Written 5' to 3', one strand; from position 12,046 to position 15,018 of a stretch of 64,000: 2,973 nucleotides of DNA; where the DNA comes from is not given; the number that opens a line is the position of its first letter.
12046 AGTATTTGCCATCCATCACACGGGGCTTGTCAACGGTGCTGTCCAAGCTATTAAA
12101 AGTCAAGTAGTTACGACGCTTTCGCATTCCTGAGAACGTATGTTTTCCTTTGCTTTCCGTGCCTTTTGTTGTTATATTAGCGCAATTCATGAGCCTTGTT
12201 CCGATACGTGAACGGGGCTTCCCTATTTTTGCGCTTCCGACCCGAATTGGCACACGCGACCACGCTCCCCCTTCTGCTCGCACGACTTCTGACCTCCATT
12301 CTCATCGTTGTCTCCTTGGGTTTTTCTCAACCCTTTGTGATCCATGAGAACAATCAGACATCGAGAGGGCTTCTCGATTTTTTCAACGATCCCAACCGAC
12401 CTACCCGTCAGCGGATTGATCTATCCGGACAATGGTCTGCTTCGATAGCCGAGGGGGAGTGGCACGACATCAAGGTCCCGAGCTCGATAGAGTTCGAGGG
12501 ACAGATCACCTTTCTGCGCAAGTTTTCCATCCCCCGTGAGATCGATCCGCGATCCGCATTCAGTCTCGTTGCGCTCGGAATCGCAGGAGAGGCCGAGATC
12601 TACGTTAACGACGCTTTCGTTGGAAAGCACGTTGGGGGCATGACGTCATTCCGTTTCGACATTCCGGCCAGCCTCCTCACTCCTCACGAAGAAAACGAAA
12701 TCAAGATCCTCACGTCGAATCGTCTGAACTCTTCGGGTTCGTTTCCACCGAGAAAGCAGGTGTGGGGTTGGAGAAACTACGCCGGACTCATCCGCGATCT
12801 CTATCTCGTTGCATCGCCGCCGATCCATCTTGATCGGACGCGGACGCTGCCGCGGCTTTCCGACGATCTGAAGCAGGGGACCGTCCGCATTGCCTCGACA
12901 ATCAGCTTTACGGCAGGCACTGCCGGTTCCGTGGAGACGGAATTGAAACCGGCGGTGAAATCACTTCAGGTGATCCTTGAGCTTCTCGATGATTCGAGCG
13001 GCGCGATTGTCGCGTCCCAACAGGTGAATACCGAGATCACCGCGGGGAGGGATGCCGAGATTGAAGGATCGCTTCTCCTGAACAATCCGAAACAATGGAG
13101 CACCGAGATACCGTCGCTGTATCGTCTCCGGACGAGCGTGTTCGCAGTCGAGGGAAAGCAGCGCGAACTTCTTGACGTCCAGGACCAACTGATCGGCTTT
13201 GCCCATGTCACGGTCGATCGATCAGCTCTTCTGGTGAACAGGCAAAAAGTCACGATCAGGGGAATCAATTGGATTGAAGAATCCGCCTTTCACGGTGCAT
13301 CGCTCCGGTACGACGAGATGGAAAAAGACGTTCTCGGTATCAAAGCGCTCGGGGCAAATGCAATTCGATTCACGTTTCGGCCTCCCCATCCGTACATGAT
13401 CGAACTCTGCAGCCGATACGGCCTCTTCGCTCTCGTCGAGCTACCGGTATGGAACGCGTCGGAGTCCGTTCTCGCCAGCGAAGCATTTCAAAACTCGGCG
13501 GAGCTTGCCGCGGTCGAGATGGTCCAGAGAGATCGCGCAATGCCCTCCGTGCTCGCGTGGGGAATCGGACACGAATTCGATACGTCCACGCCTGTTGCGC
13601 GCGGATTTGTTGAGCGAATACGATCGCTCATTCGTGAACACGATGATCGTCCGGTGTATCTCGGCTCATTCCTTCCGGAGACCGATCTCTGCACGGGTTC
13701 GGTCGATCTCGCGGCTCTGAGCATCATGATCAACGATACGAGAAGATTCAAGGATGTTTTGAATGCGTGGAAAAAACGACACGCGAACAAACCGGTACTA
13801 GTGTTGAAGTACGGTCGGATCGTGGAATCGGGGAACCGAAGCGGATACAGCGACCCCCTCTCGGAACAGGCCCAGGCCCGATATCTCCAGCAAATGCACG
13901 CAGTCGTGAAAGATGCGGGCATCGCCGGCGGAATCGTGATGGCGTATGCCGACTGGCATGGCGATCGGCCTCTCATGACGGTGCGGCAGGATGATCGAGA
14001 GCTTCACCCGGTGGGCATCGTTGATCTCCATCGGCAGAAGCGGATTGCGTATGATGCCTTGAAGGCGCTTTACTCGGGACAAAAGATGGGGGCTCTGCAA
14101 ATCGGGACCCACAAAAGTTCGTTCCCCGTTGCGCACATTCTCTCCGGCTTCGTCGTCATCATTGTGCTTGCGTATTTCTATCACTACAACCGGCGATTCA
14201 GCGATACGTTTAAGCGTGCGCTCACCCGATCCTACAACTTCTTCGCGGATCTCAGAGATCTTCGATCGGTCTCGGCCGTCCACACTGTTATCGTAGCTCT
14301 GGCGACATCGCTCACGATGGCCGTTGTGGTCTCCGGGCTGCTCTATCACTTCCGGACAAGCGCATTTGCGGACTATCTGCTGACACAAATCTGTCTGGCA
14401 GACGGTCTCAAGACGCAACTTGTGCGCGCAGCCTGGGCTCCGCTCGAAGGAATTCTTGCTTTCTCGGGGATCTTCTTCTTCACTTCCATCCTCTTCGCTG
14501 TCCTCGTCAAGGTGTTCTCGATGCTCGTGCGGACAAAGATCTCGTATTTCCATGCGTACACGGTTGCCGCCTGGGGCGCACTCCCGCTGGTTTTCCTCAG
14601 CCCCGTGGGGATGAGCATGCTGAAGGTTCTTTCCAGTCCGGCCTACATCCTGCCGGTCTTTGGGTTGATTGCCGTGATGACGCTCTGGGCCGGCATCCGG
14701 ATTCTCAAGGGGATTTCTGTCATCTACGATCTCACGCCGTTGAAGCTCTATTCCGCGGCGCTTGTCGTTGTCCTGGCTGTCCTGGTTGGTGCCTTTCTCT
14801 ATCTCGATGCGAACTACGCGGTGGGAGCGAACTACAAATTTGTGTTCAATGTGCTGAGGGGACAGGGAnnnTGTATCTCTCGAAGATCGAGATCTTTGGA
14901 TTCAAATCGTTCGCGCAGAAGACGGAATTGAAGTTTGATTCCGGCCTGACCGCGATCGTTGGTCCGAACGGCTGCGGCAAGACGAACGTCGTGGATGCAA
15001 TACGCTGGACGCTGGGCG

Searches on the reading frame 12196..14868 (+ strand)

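Call 29: search_protein_families(library=pfam, proteins=[window:12196-14868:+], max_evalue=0.0001)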
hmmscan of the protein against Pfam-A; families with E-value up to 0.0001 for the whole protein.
window:12196-14868:+ (891 aa): 2 families
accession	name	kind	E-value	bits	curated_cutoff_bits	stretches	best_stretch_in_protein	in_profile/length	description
PF02836.23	Glyco_hydro_2_C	-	1.6e-22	80.5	21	1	338-627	1-298/302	Glycosyl hydrolases family 2, TIM barrel domain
PF00703.27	Glyco_hydro_2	-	5.6e-07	30.7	23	1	211-335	2-108/109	Glycosyl hydrolases family 2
